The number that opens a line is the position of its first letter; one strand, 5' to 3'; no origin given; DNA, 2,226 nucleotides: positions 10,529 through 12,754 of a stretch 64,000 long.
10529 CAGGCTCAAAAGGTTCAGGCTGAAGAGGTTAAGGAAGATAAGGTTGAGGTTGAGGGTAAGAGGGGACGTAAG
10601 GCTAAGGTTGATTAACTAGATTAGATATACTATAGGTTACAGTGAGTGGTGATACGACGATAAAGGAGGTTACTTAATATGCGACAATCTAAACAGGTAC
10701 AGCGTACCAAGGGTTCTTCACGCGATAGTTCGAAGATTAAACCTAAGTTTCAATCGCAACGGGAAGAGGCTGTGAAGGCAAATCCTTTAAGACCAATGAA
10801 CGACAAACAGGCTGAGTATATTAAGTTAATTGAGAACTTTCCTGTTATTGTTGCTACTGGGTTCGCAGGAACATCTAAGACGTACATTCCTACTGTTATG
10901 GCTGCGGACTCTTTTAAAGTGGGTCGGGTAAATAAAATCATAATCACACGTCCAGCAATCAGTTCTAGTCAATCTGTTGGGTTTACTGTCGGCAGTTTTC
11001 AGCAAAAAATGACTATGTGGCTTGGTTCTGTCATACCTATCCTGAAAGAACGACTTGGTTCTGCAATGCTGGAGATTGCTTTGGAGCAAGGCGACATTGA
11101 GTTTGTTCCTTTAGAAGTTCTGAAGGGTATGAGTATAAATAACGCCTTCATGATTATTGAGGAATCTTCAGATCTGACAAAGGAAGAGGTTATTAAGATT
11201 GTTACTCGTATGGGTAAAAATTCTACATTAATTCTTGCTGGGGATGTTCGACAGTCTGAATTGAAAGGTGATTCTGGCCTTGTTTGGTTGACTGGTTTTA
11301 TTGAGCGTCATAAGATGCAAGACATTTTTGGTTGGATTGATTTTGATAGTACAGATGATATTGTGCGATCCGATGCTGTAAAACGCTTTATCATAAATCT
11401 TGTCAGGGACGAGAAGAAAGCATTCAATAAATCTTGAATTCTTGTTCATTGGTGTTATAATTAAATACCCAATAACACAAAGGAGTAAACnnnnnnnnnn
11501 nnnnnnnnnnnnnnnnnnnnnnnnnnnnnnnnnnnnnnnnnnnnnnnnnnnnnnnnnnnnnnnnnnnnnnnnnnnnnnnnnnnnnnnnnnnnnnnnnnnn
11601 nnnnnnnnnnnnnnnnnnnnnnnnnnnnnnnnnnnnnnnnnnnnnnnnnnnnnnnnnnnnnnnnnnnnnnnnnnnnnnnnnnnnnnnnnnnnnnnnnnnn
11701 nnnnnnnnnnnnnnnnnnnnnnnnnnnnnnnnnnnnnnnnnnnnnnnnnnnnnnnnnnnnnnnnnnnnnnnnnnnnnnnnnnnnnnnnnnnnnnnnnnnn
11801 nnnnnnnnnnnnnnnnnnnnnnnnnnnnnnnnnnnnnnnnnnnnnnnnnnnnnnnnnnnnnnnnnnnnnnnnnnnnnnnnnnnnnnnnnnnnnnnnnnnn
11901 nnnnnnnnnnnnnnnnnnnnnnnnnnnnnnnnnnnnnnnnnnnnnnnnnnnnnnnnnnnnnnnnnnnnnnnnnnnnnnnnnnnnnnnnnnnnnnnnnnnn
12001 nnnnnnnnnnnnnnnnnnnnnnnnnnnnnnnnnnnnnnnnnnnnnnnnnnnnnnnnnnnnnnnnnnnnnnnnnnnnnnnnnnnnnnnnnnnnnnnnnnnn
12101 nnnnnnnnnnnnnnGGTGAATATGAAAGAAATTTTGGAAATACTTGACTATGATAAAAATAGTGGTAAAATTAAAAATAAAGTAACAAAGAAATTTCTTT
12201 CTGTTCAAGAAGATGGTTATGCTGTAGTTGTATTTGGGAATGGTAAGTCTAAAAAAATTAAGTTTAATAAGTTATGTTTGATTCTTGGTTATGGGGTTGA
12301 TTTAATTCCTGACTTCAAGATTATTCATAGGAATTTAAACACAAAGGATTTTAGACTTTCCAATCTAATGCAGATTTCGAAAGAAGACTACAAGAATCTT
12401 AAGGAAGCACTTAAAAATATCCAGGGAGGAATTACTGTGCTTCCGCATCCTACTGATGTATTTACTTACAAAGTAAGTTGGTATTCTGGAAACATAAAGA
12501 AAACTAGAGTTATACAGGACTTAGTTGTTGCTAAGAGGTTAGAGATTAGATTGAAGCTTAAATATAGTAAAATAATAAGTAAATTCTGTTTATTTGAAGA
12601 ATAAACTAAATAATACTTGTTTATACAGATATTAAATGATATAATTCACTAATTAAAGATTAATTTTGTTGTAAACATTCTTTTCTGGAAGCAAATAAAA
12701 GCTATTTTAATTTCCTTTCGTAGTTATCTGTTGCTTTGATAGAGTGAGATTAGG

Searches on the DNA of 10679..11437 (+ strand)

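Call 88: search_rna_families(sources=[L016, L017, L018, L014, L030, L032, L025, L059, L073, L068, L070, L072], threshold=gathering)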
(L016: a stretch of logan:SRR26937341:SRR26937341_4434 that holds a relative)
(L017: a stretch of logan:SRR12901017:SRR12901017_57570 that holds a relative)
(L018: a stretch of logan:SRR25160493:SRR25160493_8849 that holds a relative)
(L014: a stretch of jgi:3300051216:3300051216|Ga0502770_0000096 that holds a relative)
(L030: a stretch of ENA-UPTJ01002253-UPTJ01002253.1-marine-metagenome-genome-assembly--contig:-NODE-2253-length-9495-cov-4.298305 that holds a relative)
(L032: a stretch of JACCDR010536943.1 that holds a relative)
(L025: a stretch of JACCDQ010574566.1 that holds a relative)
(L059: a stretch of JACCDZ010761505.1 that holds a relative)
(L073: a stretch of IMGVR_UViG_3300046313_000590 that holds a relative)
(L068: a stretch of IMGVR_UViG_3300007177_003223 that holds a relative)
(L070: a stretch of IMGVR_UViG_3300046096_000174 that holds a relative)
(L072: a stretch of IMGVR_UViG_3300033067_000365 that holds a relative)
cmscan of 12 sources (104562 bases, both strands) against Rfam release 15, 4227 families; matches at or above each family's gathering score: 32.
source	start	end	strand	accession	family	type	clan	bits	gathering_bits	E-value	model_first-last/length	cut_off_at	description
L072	294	366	-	RF00005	tRNA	Gene; tRNA;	CL00001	74.4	29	3.1e-14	1-71/71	no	tRNA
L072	372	445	-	RF00005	tRNA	Gene; tRNA;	CL00001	74.2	29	3.6e-14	1-71/71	no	tRNA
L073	454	702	-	RF00028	Intron_gpI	Intron;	-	74.1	50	9.8e-17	1-253/253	no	Group I catalytic intron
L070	5707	5779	+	RF00005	tRNA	Gene; tRNA;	CL00001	71.2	29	2.4e-13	1-71/71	no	tRNA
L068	7965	8038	+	RF00005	tRNA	Gene; tRNA;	CL00001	68.6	29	1.3e-12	1-71/71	no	tRNA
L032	100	172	-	RF00005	tRNA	Gene; tRNA;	CL00001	68.5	29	1.3e-12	1-71/71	no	tRNA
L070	5151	5223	+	RF00005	tRNA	Gene; tRNA;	CL00001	68.4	29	1.4e-12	1-71/71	no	tRNA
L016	304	376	-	RF00005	tRNA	Gene; tRNA;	CL00001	67.5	29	2.5e-12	1-71/71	no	tRNA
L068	7411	7481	+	RF00005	tRNA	Gene; tRNA;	CL00001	67.2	29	3.1e-12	1-71/71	no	tRNA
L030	8452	8524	+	RF00005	tRNA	Gene; tRNA;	CL00001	66.7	29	4.1e-12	1-71/71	no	tRNA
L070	5071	5141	+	RF00005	tRNA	Gene; tRNA;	CL00001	63.2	29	3.7e-11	1-71/71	no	tRNA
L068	7570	7642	+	RF00005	tRNA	Gene; tRNA;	CL00001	63.1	29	4.1e-11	1-71/71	no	tRNA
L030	8276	8347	+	RF00005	tRNA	Gene; tRNA;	CL00001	62.3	29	6.5e-11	1-71/71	no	tRNA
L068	7488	7561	+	RF00005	tRNA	Gene; tRNA;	CL00001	60.9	29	1.6e-10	1-71/71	no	tRNA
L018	7519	7591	-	RF00005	tRNA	Gene; tRNA;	CL00001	57.7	29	1.3e-09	1-71/71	no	tRNA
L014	3683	3755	-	RF00005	tRNA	Gene; tRNA;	CL00001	57.4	29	1.5e-09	1-71/71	no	tRNA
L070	6231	6305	+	RF00005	tRNA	Gene; tRNA;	CL00001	57.3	29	1.6e-09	1-71/71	no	tRNA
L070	5305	5376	+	RF00005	tRNA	Gene; tRNA;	CL00001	55.8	29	4.1e-09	1-71/71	no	tRNA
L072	62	133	-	RF00005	tRNA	Gene; tRNA;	CL00001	54.8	29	7.9e-09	1-71/71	no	tRNA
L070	6133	6217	+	RF00005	tRNA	Gene; tRNA;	CL00001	54.4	29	1e-08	1-71/71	no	tRNA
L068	7765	7836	+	RF00005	tRNA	Gene; tRNA;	CL00001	53.3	29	2e-08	1-71/71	no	tRNA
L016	140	212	-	RF00005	tRNA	Gene; tRNA;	CL00001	52.7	29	3e-08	1-71/71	no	tRNA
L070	6038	6124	+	RF00005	tRNA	Gene; tRNA;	CL00001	51.1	29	8e-08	1-71/71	no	tRNA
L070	5385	5468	+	RF00005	tRNA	Gene; tRNA;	CL00001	50.3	29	1.3e-07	1-71/71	no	tRNA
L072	1037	1108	-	RF00005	tRNA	Gene; tRNA;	CL00001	50.2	29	1.4e-07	1-71/71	no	tRNA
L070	5860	5933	+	RF00005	tRNA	Gene; tRNA;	CL00001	49.9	29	1.7e-07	1-71/71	no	tRNA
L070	4808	4880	+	RF00005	tRNA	Gene; tRNA;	CL00001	49.6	29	2.1e-07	1-71/71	no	tRNA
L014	3480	3552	-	RF00005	tRNA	Gene; tRNA;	CL00001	48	29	6e-07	1-71/71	no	tRNA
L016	222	294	-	RF00005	tRNA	Gene; tRNA;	CL00001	41.3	29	4.1e-05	1-71/71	no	tRNA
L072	1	53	-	RF00005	tRNA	Gene; tRNA;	CL00001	37.6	29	0.00044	1-51/71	3'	tRNA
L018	6520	6589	-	RF02996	int-alpA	Gene; sRNA;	-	37.4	35.8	0.00066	1-71/71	no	int-alpA RNA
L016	42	129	-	RF00005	tRNA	Gene; tRNA;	CL00001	33.4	29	0.0059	1-71/71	no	tRNA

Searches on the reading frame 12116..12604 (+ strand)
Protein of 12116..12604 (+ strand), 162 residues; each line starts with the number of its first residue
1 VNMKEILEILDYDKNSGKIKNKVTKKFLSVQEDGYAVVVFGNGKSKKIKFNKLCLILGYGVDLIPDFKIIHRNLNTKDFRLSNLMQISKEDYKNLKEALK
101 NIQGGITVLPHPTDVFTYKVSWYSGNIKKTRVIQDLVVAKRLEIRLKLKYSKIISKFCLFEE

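Call 87: search_protein_families(library=pfam, proteins=[window:12116-12604:+], max_evalue=0.01)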
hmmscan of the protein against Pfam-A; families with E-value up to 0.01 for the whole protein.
window:12116-12604:+ (162 aa): 1 family
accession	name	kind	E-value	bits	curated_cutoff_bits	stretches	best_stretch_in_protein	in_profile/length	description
PF13392.12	HNH_3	-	0.00034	20.6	24.8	1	66-91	18-43/46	HNH endonuclease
